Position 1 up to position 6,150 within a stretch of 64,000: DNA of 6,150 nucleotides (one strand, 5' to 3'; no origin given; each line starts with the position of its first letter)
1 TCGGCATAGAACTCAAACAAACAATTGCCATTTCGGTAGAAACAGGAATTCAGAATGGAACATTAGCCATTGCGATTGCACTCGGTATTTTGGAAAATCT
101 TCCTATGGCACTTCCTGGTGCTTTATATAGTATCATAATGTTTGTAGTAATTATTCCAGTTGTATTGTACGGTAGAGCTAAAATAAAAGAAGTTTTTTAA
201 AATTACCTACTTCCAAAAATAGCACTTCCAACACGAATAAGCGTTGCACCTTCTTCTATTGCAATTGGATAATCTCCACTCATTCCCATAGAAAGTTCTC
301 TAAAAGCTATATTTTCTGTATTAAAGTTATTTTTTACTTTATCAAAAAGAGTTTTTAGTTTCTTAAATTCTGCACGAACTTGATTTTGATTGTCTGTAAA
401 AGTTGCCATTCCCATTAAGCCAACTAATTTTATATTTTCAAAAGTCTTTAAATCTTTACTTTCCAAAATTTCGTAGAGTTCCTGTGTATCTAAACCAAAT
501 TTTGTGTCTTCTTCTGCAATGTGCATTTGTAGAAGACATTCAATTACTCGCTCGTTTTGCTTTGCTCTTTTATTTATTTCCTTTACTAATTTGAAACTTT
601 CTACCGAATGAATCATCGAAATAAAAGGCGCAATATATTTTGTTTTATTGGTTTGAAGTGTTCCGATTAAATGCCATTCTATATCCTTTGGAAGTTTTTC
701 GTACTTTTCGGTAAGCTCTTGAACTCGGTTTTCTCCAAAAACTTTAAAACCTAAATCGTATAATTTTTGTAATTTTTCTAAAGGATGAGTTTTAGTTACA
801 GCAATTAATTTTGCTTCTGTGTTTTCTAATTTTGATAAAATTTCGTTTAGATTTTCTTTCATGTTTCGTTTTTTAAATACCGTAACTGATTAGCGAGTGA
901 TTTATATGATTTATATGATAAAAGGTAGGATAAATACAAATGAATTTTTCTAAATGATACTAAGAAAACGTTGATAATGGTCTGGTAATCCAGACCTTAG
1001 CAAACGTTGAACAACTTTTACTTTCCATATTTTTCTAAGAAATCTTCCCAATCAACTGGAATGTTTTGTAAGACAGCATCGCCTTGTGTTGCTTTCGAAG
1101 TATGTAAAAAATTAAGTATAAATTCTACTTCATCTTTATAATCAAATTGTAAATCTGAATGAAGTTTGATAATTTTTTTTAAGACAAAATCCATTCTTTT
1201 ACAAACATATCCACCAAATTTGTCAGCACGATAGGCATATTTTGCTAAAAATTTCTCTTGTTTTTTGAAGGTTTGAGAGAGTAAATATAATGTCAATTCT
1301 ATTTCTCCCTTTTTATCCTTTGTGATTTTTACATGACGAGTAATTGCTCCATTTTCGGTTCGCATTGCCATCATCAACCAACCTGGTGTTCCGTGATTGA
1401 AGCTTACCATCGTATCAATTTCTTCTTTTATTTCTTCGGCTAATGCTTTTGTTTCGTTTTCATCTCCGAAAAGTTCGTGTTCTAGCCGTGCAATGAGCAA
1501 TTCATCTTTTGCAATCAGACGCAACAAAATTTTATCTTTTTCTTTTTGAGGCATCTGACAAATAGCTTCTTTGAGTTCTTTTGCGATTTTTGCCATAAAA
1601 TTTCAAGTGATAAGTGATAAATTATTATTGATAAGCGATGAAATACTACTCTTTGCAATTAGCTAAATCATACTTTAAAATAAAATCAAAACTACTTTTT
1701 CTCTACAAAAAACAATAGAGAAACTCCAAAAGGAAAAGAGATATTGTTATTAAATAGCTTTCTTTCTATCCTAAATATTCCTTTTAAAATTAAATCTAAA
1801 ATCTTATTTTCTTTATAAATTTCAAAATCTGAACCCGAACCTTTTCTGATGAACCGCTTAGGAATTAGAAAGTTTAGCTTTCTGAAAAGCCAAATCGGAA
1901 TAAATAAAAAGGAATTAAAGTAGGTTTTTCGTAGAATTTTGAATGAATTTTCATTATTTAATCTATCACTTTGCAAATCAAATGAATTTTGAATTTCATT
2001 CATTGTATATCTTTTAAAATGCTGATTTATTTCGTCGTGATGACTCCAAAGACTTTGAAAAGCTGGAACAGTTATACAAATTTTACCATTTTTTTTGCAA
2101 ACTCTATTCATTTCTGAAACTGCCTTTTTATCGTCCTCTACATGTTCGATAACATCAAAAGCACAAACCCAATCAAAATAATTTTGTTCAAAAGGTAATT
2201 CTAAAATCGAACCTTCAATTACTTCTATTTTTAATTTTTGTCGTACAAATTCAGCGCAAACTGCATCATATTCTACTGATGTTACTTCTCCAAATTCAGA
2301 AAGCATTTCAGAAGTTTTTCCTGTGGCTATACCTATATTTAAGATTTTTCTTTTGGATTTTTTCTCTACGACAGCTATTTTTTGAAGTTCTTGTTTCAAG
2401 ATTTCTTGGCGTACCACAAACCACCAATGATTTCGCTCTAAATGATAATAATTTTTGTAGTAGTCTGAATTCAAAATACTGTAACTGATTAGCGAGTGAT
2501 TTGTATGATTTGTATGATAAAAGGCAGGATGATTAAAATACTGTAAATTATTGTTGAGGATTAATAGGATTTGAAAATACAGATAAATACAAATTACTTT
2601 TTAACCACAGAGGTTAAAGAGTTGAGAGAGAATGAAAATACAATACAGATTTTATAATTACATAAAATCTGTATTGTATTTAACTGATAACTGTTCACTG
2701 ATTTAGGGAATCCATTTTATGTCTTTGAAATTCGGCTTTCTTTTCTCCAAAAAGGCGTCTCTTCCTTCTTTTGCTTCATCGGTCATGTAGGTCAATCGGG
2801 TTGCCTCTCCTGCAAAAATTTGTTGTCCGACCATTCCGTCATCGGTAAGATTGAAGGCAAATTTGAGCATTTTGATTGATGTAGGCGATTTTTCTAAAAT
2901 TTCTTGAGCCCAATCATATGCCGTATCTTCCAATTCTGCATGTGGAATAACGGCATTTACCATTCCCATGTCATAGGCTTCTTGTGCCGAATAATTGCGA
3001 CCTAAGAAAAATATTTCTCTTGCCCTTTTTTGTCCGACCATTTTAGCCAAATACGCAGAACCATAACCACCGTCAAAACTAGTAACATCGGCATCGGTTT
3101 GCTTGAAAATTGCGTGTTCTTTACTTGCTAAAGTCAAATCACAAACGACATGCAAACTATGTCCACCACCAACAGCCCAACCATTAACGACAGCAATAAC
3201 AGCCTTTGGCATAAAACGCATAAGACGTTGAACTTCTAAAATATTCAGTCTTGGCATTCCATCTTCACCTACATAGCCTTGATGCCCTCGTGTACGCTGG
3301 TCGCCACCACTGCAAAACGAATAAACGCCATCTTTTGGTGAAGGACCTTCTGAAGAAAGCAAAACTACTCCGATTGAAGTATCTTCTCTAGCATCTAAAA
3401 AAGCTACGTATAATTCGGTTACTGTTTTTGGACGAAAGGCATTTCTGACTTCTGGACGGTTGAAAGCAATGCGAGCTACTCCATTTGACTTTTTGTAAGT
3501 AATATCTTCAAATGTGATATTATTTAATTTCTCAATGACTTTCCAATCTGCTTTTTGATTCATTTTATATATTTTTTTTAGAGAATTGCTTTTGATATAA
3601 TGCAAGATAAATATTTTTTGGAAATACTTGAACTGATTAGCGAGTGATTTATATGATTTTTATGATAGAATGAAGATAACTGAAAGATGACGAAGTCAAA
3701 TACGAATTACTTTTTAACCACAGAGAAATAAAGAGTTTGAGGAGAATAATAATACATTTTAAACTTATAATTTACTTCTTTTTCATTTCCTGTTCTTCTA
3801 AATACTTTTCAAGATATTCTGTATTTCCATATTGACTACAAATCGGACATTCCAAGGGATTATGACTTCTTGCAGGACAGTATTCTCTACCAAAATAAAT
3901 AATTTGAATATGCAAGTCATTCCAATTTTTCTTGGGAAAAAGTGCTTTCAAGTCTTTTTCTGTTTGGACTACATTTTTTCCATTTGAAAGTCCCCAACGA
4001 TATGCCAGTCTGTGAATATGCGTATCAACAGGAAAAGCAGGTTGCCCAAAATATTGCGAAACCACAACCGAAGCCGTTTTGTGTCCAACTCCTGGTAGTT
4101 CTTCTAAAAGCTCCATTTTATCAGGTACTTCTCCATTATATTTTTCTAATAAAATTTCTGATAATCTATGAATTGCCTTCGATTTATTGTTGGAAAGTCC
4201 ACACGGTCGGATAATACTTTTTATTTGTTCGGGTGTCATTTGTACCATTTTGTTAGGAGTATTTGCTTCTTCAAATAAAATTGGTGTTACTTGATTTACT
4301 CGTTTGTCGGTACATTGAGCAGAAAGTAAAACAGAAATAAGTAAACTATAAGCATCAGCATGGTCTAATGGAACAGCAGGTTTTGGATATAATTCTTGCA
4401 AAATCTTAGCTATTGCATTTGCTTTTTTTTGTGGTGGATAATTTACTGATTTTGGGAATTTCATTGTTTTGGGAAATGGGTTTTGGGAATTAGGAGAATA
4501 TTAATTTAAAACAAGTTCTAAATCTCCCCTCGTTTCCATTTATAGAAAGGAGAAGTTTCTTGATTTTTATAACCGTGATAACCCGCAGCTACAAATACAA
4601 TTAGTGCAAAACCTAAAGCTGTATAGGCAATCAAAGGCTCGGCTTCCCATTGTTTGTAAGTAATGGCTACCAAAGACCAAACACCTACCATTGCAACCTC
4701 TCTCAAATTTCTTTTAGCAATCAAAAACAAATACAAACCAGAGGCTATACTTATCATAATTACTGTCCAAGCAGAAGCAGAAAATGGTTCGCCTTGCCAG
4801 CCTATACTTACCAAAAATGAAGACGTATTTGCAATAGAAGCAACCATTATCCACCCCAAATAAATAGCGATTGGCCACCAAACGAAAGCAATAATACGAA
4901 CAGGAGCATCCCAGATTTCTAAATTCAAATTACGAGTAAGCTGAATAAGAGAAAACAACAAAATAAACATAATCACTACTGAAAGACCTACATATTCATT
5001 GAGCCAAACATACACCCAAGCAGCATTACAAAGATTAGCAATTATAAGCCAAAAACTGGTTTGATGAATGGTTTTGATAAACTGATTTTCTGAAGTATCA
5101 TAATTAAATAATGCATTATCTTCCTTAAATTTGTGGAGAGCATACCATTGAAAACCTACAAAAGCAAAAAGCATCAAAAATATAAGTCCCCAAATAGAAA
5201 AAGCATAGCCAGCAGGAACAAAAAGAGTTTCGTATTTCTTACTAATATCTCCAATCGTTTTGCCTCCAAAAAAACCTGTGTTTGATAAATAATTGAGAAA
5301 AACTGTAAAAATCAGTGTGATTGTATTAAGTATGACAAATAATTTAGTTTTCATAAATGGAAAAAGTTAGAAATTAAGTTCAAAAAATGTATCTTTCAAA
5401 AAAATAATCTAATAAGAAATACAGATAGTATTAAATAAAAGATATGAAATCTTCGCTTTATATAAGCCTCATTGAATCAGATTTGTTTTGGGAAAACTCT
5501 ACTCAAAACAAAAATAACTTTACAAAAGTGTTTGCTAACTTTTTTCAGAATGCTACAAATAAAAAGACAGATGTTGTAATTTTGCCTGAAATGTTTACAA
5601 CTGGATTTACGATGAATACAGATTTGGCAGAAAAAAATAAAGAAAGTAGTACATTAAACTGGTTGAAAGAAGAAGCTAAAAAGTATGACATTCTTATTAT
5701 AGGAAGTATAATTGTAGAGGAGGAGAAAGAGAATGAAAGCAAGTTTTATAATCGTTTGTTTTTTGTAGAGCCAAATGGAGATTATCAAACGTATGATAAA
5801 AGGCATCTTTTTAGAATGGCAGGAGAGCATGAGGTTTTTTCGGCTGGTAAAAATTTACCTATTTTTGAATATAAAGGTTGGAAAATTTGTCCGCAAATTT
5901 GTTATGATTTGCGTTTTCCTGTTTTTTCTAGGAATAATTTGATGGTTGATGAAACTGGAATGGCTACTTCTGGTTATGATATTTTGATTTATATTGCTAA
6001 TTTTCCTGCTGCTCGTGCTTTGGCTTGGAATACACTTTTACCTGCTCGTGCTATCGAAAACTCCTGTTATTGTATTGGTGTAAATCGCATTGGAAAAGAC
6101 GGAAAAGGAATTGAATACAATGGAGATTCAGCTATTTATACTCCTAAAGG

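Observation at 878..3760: Conserved ~70-160-bp family-G element placed just 5' of four minus-strand genes (yggS, methyltransferase, menB, PaaI thioesterase)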

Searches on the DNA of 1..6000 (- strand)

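Call 12: search_rna_families(source=window, start=1, end=6000, threshold=evalue, max_evalue=10)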
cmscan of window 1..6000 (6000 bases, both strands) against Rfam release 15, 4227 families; matches with E-value up to 10: 6.
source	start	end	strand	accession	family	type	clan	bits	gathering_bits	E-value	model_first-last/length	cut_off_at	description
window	2631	2682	-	RF03523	mir-4703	Gene; miRNA;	-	25.9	88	0.052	1-61/61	no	mir-4703 microRNA precursor family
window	1271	1337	+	RF01212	sn2524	Gene; snRNA; snoRNA; CD-box;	-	22.5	44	4.8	1-109/109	no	Small nucleolar RNA sn2524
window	4697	4727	-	RF03680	mir-9465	Gene; miRNA;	-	18.9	63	3.5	1-74/74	no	mir-9465 microRNA precursor family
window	2636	2681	-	RF04173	MIR847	Gene; miRNA;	-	16.6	184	7.9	1-164/164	no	MIR847 microRNA precursor family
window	2054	2097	+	RF00811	mir-84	Gene; miRNA;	-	16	60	8.3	17-59/75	no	mir-84 microRNA precursor family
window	2629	2878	+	RF00615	LhrA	Gene; sRNA;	-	14.2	100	3.5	1-269/269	no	Listeria Hfq binding LhrA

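Call 66: search_dna_similar(query=window:3600-3775:-, collection=plasmids, mode=distant, max_evalue=0.001, max_rows=8)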
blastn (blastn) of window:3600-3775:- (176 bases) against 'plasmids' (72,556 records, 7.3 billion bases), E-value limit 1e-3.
Records with a match: 1; places in all: 1; records where one place covers at least 80% of the query: 0.
Best place of each record, by identity: 60-80% 1.
By first word of the organism name: Bernardetia 1.
By predicted mobility (MOB-suite, as given by PLSDB): non-mobilizable 1.
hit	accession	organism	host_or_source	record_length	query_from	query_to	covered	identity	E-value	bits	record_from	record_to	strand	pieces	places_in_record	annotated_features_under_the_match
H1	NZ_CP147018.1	Bernardetia sp. Wsw4-3y2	Red alga,Red algae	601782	59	145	49%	74.7%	2e-6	59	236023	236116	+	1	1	none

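Call 67: search_dna_similar(query=window:3600-3775:-, collection=phages, mode=distant, max_evalue=0.001, max_rows=8)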
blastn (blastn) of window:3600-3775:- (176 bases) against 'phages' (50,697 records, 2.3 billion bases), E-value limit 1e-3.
No match.
